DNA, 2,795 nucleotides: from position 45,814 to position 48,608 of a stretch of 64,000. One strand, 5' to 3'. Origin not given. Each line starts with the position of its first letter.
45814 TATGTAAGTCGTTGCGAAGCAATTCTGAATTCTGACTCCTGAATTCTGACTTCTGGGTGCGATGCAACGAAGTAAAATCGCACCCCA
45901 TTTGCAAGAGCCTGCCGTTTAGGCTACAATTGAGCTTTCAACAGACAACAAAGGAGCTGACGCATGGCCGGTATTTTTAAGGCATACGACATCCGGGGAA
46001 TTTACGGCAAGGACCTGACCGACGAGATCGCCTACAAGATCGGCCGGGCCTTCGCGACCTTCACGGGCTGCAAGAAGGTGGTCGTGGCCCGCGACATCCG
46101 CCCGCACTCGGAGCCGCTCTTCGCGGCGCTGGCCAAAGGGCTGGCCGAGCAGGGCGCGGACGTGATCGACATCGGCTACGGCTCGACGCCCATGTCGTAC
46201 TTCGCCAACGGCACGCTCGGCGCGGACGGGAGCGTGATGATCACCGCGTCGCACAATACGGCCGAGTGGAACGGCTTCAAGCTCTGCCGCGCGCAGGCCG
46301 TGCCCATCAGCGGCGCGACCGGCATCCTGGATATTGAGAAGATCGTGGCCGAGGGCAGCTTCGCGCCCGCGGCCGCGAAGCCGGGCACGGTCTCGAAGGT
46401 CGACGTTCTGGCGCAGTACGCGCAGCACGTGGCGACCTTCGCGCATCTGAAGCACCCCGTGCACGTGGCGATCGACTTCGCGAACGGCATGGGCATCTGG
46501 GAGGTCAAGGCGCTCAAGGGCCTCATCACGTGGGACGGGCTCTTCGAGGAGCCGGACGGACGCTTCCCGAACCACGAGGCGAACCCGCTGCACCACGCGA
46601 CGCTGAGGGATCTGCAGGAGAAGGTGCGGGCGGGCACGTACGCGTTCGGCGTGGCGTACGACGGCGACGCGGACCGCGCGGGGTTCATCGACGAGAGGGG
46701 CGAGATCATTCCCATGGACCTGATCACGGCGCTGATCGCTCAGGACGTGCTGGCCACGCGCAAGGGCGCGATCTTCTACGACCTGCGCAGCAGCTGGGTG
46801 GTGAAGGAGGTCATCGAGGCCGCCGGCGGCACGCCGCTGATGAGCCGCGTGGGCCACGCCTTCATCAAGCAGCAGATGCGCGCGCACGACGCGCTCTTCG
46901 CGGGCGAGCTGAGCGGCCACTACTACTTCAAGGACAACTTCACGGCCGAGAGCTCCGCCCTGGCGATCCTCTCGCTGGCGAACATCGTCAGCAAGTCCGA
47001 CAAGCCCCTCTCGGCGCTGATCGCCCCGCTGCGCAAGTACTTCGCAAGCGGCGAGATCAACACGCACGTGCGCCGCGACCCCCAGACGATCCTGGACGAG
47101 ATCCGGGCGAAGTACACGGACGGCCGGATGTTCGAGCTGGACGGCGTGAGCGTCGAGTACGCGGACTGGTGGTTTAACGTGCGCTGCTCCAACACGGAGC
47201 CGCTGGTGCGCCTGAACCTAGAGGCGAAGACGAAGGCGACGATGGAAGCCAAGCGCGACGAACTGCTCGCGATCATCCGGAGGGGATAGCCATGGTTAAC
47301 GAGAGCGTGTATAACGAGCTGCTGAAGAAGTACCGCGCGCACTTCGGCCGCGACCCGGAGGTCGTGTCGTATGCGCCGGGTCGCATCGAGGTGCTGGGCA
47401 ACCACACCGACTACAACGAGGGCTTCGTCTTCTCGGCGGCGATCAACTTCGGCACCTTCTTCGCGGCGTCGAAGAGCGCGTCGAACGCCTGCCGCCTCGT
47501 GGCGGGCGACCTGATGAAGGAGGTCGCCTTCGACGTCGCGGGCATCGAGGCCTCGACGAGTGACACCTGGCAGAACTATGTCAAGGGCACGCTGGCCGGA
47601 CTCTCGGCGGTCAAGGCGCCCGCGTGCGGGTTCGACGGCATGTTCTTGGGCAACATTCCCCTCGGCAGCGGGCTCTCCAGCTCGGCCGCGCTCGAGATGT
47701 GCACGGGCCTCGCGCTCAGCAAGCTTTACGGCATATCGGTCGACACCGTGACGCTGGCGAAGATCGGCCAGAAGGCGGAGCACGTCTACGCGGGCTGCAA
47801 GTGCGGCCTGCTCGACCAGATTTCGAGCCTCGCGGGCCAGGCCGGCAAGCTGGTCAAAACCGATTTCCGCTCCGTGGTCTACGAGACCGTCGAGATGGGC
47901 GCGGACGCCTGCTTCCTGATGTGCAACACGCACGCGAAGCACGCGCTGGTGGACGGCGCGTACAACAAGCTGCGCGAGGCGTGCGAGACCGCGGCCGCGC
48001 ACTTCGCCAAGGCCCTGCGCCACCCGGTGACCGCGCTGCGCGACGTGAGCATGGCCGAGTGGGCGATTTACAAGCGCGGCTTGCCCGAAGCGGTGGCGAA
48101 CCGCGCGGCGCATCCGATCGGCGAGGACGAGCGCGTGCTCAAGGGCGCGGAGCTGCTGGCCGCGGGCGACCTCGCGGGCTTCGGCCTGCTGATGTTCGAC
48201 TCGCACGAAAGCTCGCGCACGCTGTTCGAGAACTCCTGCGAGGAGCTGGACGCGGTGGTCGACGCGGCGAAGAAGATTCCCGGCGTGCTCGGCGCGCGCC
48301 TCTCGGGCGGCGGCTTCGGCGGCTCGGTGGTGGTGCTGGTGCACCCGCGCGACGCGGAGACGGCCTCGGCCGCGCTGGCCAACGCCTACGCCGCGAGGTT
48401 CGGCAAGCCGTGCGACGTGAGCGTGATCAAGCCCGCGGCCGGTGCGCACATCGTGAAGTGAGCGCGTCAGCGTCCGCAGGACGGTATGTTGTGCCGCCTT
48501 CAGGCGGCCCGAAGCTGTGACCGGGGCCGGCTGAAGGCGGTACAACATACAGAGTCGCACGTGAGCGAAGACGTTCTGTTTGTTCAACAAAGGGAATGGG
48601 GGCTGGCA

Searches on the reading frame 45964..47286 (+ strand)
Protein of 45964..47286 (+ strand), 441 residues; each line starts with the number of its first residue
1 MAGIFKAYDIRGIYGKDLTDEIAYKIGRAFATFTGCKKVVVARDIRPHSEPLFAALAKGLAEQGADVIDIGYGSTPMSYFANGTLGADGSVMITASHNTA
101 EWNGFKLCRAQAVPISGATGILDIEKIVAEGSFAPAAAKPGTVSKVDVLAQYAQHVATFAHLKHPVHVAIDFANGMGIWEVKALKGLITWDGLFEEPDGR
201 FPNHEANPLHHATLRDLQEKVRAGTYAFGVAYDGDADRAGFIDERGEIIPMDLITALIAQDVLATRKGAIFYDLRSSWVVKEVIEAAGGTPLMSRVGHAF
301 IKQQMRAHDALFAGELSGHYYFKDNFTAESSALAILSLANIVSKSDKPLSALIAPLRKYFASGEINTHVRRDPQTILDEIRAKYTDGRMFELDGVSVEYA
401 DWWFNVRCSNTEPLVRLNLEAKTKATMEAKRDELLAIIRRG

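Call 33: find_encoding_contigs(protein=window:45964-47286:+, flank=6000, max_places=10)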
Protein window:45964-47286:+ (441 aa): no gene with exactly this product is on record in the collection.

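Call 34: find_homologous_proteins(query=window:45964-47286:+, max_evalue=1e-50)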
Query window:45964-47286:+ (441 aa): 7996 proteins with E <= 1e-50 among 8000 candidates; the best 120 are listed.
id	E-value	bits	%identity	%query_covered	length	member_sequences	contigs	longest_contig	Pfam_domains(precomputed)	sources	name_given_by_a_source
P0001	2.5e-295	997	100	100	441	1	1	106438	PF02878.23,PF00408.27,PF02879.23,PF02880.23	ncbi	-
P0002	5.4e-275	930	91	100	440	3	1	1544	PF02878.23,PF00408.27,PF02879.23,PF02880.23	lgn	-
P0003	2.0e-272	921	91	100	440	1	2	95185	PF02878.23,PF00408.27,PF02879.23,PF02880.23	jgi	jgi:phosphomannomutase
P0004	1.7e-271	918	92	100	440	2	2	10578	PF02878.23,PF00408.27,PF02879.23,PF02880.23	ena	-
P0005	4.0e-271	917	91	100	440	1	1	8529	PF02878.23,PF00408.27,PF02879.23,PF02880.23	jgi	jgi:phosphomannomutase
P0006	8.7e-271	916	91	100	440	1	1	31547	PF02878.23,PF00408.27,PF02879.23,PF02880.23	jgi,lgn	jgi:phosphomannomutase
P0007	4.5e-270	914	91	100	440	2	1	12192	PF02878.23,PF00408.27,PF02879.23,PF02880.23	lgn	-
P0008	4.7e-270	914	91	100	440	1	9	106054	PF02878.23,PF00408.27,PF02879.23,PF02880.23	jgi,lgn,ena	-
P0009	2.9e-269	911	90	100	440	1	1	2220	PF02878.23,PF00408.27,PF02879.23,PF02880.23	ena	-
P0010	3.4e-268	907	89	100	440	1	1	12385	PF02878.23,PF00408.27,PF02879.23,PF02880.23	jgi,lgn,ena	-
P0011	3.9e-268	907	90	100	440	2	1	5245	PF02878.23,PF00408.27,PF02879.23,PF02880.23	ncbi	-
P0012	1.0e-267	906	90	100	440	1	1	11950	PF02878.23,PF00408.27,PF02879.23,PF02880.23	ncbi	-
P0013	1.5e-267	905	90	100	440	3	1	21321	PF02878.23,PF00408.27,PF02879.23,PF02880.23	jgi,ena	-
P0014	3.6e-267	904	89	100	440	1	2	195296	PF02878.23,PF00408.27,PF02879.23,PF02880.23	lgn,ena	-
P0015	6.4e-267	903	89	100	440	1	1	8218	PF02878.23,PF00408.27,PF02879.23,PF02880.23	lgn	-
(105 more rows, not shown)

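Call 35: find_encoding_contigs(protein=P0001, flank=10000, max_places=3)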
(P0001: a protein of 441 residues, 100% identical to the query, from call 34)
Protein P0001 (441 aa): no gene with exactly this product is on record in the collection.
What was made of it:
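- On MITE (non-autonomous DNA transposon): The whole source genome was not readable (calls 33 and 35).
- The rest of the source genome could not be read (calls 33 and 35), so copy number in this genome is known only for 64 kb.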

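Call 36: find_encoding_contigs(protein=P0008, flank=4000, max_places=10)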
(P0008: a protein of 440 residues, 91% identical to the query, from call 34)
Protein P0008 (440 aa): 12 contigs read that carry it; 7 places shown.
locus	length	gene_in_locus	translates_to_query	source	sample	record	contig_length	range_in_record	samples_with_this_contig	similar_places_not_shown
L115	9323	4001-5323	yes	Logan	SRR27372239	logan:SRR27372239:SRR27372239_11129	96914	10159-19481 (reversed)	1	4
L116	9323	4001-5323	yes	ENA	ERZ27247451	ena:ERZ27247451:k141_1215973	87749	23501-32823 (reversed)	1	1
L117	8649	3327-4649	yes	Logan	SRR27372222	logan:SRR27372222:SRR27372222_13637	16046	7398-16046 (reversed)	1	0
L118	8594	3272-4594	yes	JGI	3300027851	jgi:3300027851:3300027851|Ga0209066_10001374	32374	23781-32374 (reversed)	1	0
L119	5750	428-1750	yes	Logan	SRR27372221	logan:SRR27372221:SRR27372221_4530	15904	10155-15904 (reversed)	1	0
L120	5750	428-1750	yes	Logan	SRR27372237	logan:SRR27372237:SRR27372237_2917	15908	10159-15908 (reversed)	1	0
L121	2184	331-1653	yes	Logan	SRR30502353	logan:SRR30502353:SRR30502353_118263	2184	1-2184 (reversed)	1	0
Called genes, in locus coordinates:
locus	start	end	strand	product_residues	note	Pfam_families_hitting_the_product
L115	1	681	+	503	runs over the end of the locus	PF03600:CitMHS, PF00939:Na_sulph_symp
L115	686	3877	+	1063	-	PF00176:SNF2-rel_dom, PF04851:ResIII, PF00271:Helicase_C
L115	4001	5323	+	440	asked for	PF02878:PGM_PMM_I, PF02879:PGM_PMM_II, PF02880:PGM_PMM_III, PF00408:PGM_PMM_IV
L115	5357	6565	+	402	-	PF10509:GalKase_gal_bdg, PF00288:GHMP_kinases_N, PF08544:GHMP_kinases_C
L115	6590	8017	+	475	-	-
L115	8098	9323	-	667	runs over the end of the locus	PF00456:Transketolase_N, PF02779:Transket_pyr, PF22613:Transketolase_C_1, PF02780:Transketolase_C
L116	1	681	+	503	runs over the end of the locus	PF03600:CitMHS, PF00939:Na_sulph_symp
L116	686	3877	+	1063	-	PF00176:SNF2-rel_dom, PF04851:ResIII, PF00271:Helicase_C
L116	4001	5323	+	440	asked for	PF02878:PGM_PMM_I, PF02879:PGM_PMM_II, PF02880:PGM_PMM_III, PF00408:PGM_PMM_IV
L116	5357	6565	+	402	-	PF10509:GalKase_gal_bdg, PF00288:GHMP_kinases_N, PF08544:GHMP_kinases_C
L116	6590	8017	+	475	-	-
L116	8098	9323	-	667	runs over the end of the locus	PF00456:Transketolase_N, PF02779:Transket_pyr, PF22613:Transketolase_C_1, PF02780:Transketolase_C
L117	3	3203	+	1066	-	?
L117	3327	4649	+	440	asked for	PF02878:PGM_PMM_I, PF02879:PGM_PMM_II, PF02880:PGM_PMM_III, PF00408:PGM_PMM_IV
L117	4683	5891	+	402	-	PF10509:GalKase_gal_bdg, PF00288:GHMP_kinases_N, PF08544:GHMP_kinases_C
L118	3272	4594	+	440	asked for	PF02878:PGM_PMM_I, PF02879:PGM_PMM_II, PF02880:PGM_PMM_III, PF00408:PGM_PMM_IV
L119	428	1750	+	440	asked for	PF02878:PGM_PMM_I, PF02879:PGM_PMM_II, PF02880:PGM_PMM_III, PF00408:PGM_PMM_IV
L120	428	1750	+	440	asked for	PF02878:PGM_PMM_I, PF02879:PGM_PMM_II, PF02880:PGM_PMM_III, PF00408:PGM_PMM_IV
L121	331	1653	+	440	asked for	PF02878:PGM_PMM_I, PF02879:PGM_PMM_II, PF02880:PGM_PMM_III, PF00408:PGM_PMM_IV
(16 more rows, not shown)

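Call 37: find_encoding_contigs(protein=P0003, flank=4000, max_places=4)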
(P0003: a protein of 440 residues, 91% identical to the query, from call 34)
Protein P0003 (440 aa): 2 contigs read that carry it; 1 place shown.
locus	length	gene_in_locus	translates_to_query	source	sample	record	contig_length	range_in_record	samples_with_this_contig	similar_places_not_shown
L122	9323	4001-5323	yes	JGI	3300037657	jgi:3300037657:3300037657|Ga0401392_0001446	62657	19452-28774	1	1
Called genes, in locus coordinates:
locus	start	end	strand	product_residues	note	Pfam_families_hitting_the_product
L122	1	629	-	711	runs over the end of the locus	PF02589:LUD_dom, PF13237:Fer4_10 (faint), PF12838:Fer4_7 (weak), PF13183:Fer4_8, PF13534:Fer4_17 (weak), PF02754:CCG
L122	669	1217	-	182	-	PF02589:LUD_dom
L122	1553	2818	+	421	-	PF16257:UxaE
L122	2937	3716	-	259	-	PF02517:Rce1-like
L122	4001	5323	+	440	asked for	PF02878:PGM_PMM_I, PF02879:PGM_PMM_II, PF02880:PGM_PMM_III, PF00408:PGM_PMM_IV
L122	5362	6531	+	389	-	PF10509:GalKase_gal_bdg, PF00288:GHMP_kinases_N, PF08544:GHMP_kinases_C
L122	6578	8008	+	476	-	-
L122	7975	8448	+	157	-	-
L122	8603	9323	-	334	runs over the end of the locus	PF02661:Fic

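Call 57: list_cluster_members(proteins=[P0001])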
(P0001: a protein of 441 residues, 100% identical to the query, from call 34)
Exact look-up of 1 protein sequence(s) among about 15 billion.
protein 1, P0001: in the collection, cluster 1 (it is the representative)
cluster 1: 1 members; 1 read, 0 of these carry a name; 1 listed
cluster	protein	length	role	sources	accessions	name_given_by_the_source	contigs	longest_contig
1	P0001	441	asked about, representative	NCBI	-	-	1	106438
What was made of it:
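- Tried and rejected: The exact PMM protein is in the protein collection (P0001, on a 106-kb NCBI contig), but its DNA is not on record and the protein cluster carries no name (calls 33, 35 and 57).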

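Call 67: search_protein_families(library=pfam, proteins=[window:45964-47286:+], max_evalue=0.001)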
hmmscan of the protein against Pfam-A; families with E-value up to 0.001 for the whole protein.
window:45964-47286:+ (441 aa): 4 families
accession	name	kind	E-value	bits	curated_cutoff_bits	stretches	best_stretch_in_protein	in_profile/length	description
PF02878.22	PGM_PMM_I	-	3.2e-35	121.3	22.5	1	4-133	3-136/138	Phosphoglucomutase/phosphomannomutase, alpha/beta/alpha domain I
PF02880.22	PGM_PMM_III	-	1.8e-23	83.3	20.7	1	252-358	3-114/115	Phosphoglucomutase/phosphomannomutase, alpha/beta/alpha domain III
PF02879.22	PGM_PMM_II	-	3.5e-14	53.6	29.3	1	151-246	2-103/103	Phosphoglucomutase/phosphomannomutase, alpha/beta/alpha domain II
PF00408.26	PGM_PMM_IV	-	2.6e-08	34.2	23.1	1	375-435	11-66/68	Phosphoglucomutase/phosphomannomutase, C-terminal domain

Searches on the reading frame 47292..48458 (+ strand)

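Call 67: search_protein_families(library=pfam, proteins=[window:47292-48458:+], max_evalue=0.001)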
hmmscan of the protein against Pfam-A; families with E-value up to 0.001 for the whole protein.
window:47292-48458:+ (389 aa): 3 families
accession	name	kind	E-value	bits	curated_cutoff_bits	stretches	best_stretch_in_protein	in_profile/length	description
PF10509.15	GalKase_gal_bdg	-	1.7e-18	66.4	23.1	1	12-61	1-49/49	Galactokinase galactose-binding signature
PF00288.32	GHMP_kinases_N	-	2.4e-16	60.1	22.3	1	95-182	1-86/87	GHMP kinases N terminal domain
PF08544.19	GHMP_kinases_C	-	3e-13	50.4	21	1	287-367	3-84/85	GHMP kinases C terminal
